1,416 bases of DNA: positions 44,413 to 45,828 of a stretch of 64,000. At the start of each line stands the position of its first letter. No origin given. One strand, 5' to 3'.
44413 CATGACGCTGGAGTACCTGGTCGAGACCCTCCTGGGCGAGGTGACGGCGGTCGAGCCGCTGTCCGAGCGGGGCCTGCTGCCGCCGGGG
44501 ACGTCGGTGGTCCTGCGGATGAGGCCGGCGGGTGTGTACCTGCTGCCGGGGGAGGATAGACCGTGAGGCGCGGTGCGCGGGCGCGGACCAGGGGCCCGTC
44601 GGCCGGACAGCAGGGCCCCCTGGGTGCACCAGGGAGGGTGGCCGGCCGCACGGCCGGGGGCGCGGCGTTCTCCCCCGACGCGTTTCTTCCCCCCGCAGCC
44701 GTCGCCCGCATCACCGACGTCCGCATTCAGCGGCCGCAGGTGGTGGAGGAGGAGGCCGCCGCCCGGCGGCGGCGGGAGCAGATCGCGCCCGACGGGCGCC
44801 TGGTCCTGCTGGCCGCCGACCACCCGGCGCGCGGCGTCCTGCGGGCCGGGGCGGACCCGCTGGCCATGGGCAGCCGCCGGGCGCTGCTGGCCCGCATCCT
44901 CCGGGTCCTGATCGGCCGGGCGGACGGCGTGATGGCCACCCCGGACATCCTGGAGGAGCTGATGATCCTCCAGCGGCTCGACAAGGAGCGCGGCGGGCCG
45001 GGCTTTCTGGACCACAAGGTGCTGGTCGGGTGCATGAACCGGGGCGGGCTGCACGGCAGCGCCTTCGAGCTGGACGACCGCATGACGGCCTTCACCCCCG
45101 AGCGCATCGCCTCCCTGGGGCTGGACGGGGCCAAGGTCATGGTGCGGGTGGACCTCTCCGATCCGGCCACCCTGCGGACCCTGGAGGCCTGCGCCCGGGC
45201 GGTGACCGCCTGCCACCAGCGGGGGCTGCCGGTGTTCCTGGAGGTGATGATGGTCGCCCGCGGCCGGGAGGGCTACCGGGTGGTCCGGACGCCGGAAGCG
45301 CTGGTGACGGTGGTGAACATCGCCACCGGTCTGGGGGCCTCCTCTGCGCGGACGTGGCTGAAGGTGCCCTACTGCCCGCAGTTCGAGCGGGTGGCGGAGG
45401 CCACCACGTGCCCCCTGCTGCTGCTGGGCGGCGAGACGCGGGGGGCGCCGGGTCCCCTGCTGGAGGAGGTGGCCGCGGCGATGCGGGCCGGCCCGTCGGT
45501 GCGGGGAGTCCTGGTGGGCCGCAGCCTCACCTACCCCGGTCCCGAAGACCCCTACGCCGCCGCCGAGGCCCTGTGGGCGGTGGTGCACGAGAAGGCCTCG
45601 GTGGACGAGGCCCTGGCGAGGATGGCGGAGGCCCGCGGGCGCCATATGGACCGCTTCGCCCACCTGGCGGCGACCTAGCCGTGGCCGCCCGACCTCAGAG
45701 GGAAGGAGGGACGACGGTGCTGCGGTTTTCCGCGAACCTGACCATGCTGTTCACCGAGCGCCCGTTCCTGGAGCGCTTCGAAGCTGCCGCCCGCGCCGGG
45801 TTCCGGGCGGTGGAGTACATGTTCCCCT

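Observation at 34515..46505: Duplicated FbpABC-type transporters interleaved with a creatininase-family amidohydrolase, TIM-barrel isomerases, a class-I aldolase and hydroxypyruvate isomerase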

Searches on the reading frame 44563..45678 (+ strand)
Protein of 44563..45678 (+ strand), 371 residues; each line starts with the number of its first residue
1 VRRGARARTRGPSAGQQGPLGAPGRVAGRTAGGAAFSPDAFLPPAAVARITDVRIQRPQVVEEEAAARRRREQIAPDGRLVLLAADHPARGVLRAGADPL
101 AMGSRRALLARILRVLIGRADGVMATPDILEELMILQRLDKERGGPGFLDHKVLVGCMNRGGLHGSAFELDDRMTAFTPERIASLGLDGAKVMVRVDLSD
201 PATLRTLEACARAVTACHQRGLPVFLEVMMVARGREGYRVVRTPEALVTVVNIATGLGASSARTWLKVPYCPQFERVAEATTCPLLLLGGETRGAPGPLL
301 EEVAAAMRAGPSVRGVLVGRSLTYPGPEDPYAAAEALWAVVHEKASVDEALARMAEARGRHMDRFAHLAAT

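Call 7: search_protein_families(library=pfam, proteins=[window:44563-45678:+])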
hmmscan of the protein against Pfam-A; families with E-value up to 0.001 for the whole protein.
window:44563-45678:+ (371 aa): 2 families
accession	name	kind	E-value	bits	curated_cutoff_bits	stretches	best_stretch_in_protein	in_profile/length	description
PF22649.2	Cgl0159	-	4.5e-79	265.7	27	1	78-335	1-248/251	Cgl0159-like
PF01791.15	DeoC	-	0.00042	20.4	23.8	1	192-321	97-225/229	DeoC/LacD family aldolase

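Call 8: search_protein_families(library=ncbifam, proteins=[window:44563-45678:+])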
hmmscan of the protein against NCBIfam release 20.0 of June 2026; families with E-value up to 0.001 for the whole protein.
window:44563-45678:+ (371 aa): 4 families
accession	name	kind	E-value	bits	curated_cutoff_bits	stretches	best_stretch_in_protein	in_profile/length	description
NF005556.0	PRK07226.1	subfamily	8.9e-17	61.3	241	1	180-355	100-265/267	2-amino-3,7-dideoxy-D-threo-hept-6-ulosonate synthase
TIGR01949.1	ADH_synth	equivalog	7.8e-15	55.3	299.45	1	178-352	93-255/255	2-amino-3,7-dideoxy-D-threo-hept-6-ulosonate synthase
NF040816.1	Fbpase1_Arch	equivalog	2.3e-08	33.8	430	1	273-352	192-268/271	class I fructose-bisphosphate aldolase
NF006081.0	PRK08227.1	equivalog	3.1e-07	30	297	1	187-353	133-285/291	3-hydroxy-5-phosphonooxypentane-2,4-dione thiolase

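Call 51: search_solved_structures(query=window:44563-45678:+, max_evalue=0.01, show_alignments=3)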
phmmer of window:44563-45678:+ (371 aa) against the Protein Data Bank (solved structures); distinct sequences matched with E-value up to 0.01: 2.
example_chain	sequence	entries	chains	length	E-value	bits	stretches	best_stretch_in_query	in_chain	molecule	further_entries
3fok_A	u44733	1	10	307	1e-57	199.3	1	42-343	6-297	uncharacterized protein Cgl0159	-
2qjg_A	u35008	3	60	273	4.5e-08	36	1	176-354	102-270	Putative aldolase MJ0400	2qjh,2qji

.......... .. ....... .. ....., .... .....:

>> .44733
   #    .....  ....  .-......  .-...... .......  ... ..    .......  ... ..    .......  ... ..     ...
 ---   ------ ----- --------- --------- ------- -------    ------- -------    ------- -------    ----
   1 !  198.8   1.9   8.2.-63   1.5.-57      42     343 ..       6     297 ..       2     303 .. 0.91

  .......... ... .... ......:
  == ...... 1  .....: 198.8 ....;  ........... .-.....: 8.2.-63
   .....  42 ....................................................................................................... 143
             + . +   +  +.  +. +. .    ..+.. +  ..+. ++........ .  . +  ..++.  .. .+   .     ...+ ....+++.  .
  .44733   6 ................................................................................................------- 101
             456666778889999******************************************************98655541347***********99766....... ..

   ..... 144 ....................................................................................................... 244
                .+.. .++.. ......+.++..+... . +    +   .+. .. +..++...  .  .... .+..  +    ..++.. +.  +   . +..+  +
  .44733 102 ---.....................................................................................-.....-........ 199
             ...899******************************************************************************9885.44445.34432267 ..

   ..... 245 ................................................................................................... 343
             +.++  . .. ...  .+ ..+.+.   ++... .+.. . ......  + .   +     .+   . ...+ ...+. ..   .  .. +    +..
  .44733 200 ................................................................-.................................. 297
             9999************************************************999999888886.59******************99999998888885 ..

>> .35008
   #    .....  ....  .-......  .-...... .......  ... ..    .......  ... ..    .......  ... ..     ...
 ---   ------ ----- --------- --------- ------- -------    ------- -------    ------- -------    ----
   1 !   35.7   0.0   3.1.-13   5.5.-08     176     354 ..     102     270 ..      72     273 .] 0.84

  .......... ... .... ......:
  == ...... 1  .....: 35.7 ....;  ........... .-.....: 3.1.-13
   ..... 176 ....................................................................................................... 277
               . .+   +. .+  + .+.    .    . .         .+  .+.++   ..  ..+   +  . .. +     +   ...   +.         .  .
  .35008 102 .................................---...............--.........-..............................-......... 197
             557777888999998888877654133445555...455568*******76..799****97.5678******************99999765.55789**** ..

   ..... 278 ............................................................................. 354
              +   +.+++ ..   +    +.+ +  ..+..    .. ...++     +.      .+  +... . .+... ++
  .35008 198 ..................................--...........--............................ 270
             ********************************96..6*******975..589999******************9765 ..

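Call 53: find_homologous_proteins(query=window:44563-45678:+, max_evalue=1e-20)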
Query window:44563-45678:+ (371 aa): 4870 proteins with E <= 1e-20 among 8000 candidates; the best 120 are listed.
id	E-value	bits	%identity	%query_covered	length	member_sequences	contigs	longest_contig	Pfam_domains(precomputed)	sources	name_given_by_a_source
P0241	1.8e-218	743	100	93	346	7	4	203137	PF22649.3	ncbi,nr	ncbi:MAG: hypothetical protein QN173_09885 [Armatimonadota bacterium]|nr:hypothetical protein [Armat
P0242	4.5e-183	626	86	91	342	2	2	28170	PF22649.3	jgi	jgi:DhnA family fructose-bisphosphate aldolase class Ia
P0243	2.7e-180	617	85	91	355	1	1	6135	PF22649.3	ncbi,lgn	-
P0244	7.1e-151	521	71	91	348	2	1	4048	PF22649.3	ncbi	-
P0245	2.2e-147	509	70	90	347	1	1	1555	PF22649.3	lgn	-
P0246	2.1e-142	493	68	90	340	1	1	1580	PF22649.3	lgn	-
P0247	9.7e-135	468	65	92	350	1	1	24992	PF22649.3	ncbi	-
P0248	1.8e-134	467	64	92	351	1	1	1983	PF22649.3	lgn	-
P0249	4.9e-134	465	63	89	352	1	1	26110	PF22649.3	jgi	-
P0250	2.0e-132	460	64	91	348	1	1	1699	PF22649.3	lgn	-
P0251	6.9e-132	458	64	91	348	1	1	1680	PF22649.3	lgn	-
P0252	1.2e-131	457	63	91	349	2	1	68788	PF22649.3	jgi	-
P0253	2.8e-131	456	62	91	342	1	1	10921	PF22649.3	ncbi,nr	ncbi:MAG TPA: hypothetical protein VNN19_05050 [bacterium]|nr:hypothetical protein [bacterium]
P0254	7.6e-131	455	63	92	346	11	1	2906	PF22649.3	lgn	-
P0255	1.7e-130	454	63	91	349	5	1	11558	PF22649.3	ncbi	-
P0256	2.3e-130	453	63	90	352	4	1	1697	PF22649.3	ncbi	-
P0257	3.2e-130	453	65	92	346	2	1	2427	PF22649.3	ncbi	-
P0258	6.1e-130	452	61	91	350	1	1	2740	PF22649.3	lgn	-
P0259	2.3e-129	450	61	91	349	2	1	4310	PF22649.3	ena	-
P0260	2.4e-129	450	63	91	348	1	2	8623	PF22649.3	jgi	-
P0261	7.7e-129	448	63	90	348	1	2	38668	PF22649.3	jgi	-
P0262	8.8e-129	448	61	91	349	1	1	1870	PF22649.3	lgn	-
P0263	1.3e-128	447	62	90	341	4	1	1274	PF22649.3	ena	-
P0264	2.2e-128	447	61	91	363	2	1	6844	PF22649.3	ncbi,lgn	-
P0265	1.1e-127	444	61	92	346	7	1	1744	PF22649.3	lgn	-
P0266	3.4e-127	443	61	90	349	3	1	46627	PF22649.3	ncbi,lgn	-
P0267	5.1e-127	442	61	91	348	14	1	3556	PF22649.3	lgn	-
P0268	5.4e-127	442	60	91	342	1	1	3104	PF22649.3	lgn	-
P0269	8.4e-127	441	60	91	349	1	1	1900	PF22649.3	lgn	-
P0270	3.0e-126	440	62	90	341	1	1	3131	PF22649.3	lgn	-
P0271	1.3e-125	437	60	91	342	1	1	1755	PF22649.3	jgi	jgi:DhnA family fructose-bisphosphate aldolase class Ia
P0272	1.4e-125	437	61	91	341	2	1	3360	PF22649.3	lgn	-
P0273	2.8e-125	436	60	91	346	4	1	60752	PF22649.3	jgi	jgi:DhnA family fructose-bisphosphate aldolase class Ia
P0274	5.4e-125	435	61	91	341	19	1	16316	PF22649.3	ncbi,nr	ncbi:MAG TPA: deoxyribose-phosphate aldolase [bacterium]|nr:deoxyribose-phosphate aldolase [bacteriu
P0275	8.1e-125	435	61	93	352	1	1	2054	PF22649.3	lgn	-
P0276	1.6e-124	434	60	91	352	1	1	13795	PF22649.3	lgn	-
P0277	1.6e-124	434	61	90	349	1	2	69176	PF22649.3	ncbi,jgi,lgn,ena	-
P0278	2.8e-124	433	60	91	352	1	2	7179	PF22649.3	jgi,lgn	jgi:DhnA family fructose-bisphosphate aldolase class Ia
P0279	3.8e-124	433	61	90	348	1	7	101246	PF22649.3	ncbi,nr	ncbi:MAG: hypothetical protein QN141_13595 [Armatimonadota bacterium]|nr:hypothetical protein [Armat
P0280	6.7e-124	432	60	91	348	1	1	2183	PF22649.3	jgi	-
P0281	3.5e-123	430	60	90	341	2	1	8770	PF22649.3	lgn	-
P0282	4.3e-123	429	59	92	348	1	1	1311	PF22649.3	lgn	-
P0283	4.7e-123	429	60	91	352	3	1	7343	PF22649.3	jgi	-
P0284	5.9e-123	429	61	90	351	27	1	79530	PF22649.3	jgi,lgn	jgi:DhnA family fructose-bisphosphate aldolase class Ia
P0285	1.2e-122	428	60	90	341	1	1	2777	PF22649.3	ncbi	-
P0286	2.0e-122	427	60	92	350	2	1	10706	PF22649.3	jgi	-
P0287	2.5e-122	427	60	92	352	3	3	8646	PF22649.3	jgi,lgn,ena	-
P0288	9.7e-121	421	58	91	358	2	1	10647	PF22649.3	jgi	-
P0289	2.9e-120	420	58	91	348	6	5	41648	PF22649.3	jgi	jgi:DhnA family fructose-bisphosphate aldolase class Ia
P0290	5.6e-120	419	60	91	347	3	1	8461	PF22649.3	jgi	-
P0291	1.0e-119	418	57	91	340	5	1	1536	PF22649.3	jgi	-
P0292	4.6e-119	416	58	93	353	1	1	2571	PF22649.3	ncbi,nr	ncbi:MAG TPA: hypothetical protein VFH67_03760 [bacterium]|nr:hypothetical protein [bacterium]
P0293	2.8e-118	413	57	91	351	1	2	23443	PF22649.3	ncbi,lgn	-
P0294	1.1e-116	408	58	90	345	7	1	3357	PF22649.3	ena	-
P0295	1.1e-116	408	58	91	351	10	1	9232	PF22649.3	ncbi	-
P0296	3.7e-116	406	58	91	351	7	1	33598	PF22649.3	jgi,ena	-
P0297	2.2e-115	404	58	91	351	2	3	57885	PF22649.3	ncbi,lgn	-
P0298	8.0e-115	402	57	90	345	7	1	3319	PF22649.3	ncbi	-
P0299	3.9e-114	400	56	91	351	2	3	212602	PF22649.3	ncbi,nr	ncbi:MAG: deoxyribose-phosphate aldolase [Armatimonadota bacterium]|nr:deoxyribose-phosphate aldolas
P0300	6.2e-114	399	56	90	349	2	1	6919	PF22649.3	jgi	-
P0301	1.0e-113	398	56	91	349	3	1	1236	PF22649.3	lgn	-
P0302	3.8e-113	396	55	92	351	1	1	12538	PF22649.3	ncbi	-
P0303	1.0e-112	395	54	92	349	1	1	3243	PF22649.3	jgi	jgi:hypothetical protein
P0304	2.4e-112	394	58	90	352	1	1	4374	PF22649.3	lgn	-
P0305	1.1e-111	392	56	91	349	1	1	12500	PF22649.3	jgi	jgi:DhnA family fructose-bisphosphate aldolase class Ia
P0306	1.9e-111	391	56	91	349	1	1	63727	PF22649.3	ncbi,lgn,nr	ncbi:MAG: aldolase [Armatimonadota bacterium]|nr:aldolase [Armatimonadota bacterium]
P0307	2.7e-111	390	52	93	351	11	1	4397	PF22649.3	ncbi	-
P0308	2.6e-110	387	51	91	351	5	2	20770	PF22649.3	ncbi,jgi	jgi:DhnA family fructose-bisphosphate aldolase class Ia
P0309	2.8e-110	387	58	90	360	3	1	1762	PF22649.3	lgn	-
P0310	3.2e-110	387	55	91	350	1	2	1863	PF22649.3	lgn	-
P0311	4.2e-110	387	51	93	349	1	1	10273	PF22649.3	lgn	-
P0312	5.5e-110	386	52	89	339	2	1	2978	PF22649.3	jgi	jgi:DhnA family fructose-bisphosphate aldolase class Ia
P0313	8.7e-110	385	54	92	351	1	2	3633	PF22649.3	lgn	-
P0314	3.0e-109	384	51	90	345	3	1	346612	PF22649.3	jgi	jgi:hypothetical protein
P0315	5.9e-109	383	52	92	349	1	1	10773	PF22649.3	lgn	-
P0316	6.3e-109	383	50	92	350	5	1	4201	PF22649.3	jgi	jgi:DhnA family fructose-bisphosphate aldolase class Ia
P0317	1.2e-108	382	51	92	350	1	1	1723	PF22649.3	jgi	jgi:DhnA family fructose-bisphosphate aldolase class Ia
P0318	1.4e-108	382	50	90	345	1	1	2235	PF22649.3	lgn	-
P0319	1.4e-108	381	55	90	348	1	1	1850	PF22649.3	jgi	jgi:DhnA family fructose-bisphosphate aldolase class Ia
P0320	2.3e-108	381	53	92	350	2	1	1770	PF22649.3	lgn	-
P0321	3.2e-108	380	52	91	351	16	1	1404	PF22649.3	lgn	-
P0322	3.8e-108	380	52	91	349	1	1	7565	PF22649.3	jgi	jgi:DhnA family fructose-bisphosphate aldolase class Ia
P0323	1.5e-107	378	51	91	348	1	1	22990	PF22649.3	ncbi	-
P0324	1.7e-107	378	53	91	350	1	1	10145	PF22649.3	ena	-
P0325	1.9e-107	378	53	91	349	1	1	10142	PF22649.3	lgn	-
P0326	1.9e-107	378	51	92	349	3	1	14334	PF22649.3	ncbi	-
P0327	2.7e-107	377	57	90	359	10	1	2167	PF22649.3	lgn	-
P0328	3.0e-107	377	51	93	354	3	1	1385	PF22649.3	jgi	jgi:hypothetical protein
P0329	3.3e-107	377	53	92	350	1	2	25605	PF22649.3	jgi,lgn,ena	-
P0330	4.8e-107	376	49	90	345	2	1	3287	PF22649.3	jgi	jgi:DhnA family fructose-bisphosphate aldolase class Ia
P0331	4.8e-107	376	55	91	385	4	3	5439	PF22649.3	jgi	jgi:DhnA family fructose-bisphosphate aldolase class Ia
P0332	9.9e-107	375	51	91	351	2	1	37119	PF22649.3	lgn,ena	-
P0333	1.3e-106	375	50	91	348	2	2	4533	PF22649.3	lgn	-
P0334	1.7e-106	375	57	90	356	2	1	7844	PF22649.3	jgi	jgi:DhnA family fructose-bisphosphate aldolase class Ia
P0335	2.5e-106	374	52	92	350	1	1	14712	PF22649.3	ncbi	-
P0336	4.4e-106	373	55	91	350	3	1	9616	PF22649.3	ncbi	-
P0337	4.6e-106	373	63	75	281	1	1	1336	PF22649.3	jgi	jgi:hypothetical protein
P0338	1.2e-105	372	55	88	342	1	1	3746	PF22649.3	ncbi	-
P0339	1.6e-105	371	52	85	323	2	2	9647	PF22649.3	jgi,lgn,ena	-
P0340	2.9e-105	371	58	83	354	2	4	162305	PF22649.3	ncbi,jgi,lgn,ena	-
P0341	3.2e-105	370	54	90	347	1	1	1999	PF22649.3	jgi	jgi:hypothetical protein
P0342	3.3e-105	370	56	92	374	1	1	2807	PF22649.3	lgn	-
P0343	4.5e-105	370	52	91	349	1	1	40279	PF22649.3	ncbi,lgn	-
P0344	4.6e-105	370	51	91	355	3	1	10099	PF22649.3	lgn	-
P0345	5.8e-105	370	56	84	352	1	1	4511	PF22649.3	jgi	jgi:DhnA family fructose-bisphosphate aldolase class Ia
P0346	7.0e-105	369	54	92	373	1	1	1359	PF22649.3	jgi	jgi:DhnA family fructose-bisphosphate aldolase class Ia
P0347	8.1e-105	369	54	91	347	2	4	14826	PF22649.3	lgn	-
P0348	8.4e-105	369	56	90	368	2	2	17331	PF22649.3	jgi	-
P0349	8.8e-105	369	56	90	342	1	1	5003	PF22649.3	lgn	-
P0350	3.0e-104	367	56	88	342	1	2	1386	PF22649.3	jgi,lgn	jgi:DhnA family fructose-bisphosphate aldolase class Ia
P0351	3.2e-104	367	50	92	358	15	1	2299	PF22649.3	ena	-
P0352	3.9e-104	367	56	90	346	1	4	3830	PF22649.3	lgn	-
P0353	4.2e-104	367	49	91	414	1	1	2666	PF22649.3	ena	-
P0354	6.7e-104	366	51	88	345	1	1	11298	PF22649.3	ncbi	-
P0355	7.6e-104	366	54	91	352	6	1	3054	PF22649.3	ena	-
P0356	9.8e-104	366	54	91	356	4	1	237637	PF22649.3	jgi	jgi:DhnA family fructose-bisphosphate aldolase class Ia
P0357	1.2e-103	365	55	91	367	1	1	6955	PF22649.3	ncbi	-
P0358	2.3e-103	364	54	91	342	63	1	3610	PF22649.3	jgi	jgi:DhnA family fructose-bisphosphate aldolase class Ia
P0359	3.3e-103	364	51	91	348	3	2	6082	PF22649.3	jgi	jgi:DhnA family fructose-bisphosphate aldolase class Ia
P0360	3.5e-103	364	54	90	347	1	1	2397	PF22649.3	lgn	-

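Call 54: find_encoding_contigs(protein=P0314, flank=9000, max_places=1)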
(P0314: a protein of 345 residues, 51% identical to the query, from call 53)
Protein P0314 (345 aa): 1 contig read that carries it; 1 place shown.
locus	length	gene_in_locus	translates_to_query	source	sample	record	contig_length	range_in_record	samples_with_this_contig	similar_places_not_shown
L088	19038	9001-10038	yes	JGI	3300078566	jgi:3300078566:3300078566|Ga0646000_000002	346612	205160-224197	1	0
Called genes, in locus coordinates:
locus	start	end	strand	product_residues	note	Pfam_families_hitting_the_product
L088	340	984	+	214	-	PF01814:Hemerythrin (faint)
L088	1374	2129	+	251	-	PF00106:adh_short, PF08659:KR, PF13561:adh_short_C2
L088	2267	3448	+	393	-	PF08240:ADH_N, PF00107:ADH_zinc_N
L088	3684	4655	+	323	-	PF02633:Creatininase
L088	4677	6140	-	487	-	PF06253:MTTB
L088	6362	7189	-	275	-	PF01261:AP_endonuc_2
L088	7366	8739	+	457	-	PF01041:DegT_DnrJ_EryC1, PF01053:Cys_Met_Meta_PP (weak), PF00155:Aminotran_1_2 (faint), PF01212:Beta_elim_lyase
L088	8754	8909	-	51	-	-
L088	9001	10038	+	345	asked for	PF22649:Cgl0159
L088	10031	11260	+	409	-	PF00365:PFK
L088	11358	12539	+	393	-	PF08240:ADH_N, PF00107:ADH_zinc_N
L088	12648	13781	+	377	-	PF01408:GFO_IDH_MocA, PF02894:GFO_IDH_MocA_C, PF22725:GFO_IDH_MocA_C3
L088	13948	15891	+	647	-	PF00496:SBP_bac_5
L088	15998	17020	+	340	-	PF19300:BPD_transp_1_N (weak), PF00528:BPD_transp_1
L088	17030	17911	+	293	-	PF00528:BPD_transp_1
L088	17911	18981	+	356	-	PF13304:AAA_21 (faint), PF00005:ABC_tran, PF08352:oligo_HPY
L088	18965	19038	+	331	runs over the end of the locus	PF00005:ABC_tran, PF02463:SMC_N, PF13304:AAA_21 (faint), PF08352:oligo_HPY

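Call 55: find_encoding_contigs(protein=P0356, flank=9000, max_places=1)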
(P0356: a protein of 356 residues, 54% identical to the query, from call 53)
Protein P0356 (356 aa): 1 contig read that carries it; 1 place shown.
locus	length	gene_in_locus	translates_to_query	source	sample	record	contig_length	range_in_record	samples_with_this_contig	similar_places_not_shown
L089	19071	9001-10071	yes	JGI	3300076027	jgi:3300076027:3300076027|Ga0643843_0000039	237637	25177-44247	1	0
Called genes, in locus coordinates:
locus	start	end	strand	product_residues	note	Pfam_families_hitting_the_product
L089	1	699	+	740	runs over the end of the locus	PF00122:E1-E2_ATPase, PF00702:Hydrolase, PF08282:Hydrolase_3 (faint)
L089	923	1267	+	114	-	-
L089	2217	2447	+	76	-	-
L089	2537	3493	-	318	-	PF04909:Amidohydro_2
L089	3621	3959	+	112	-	PF08734:GYD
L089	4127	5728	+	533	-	PF00496:SBP_bac_5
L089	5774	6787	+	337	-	PF19300:BPD_transp_1_N, PF00528:BPD_transp_1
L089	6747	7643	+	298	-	PF12911:OppC_N, PF00528:BPD_transp_1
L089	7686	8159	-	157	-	PF10947:DUF2628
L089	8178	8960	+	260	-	PF00106:adh_short, PF08659:KR (weak), PF13561:adh_short_C2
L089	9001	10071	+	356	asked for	PF22649:Cgl0159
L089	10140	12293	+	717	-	PF14742:GDE_N_bis, PF22422:MGH1-like_GH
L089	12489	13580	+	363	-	PF13439:Glyco_transf_4, PF13579:Glyco_trans_4_4, PF00534:Glycos_transf_1, PF13692:Glyco_trans_1_4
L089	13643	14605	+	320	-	PF00296:Bac_luciferase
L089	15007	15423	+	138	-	-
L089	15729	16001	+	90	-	PF00216:Bac_DNA_binding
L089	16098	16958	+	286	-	PF00763:THF_DHG_CYH, PF02882:THF_DHG_CYH_C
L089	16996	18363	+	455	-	PF08245:Mur_ligase_M, PF27239:FOL3_C, PF02875:Mur_ligase_C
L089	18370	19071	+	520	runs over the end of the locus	PF01921:tRNA-synt_1f, PF09334:tRNA-synt_1g (faint)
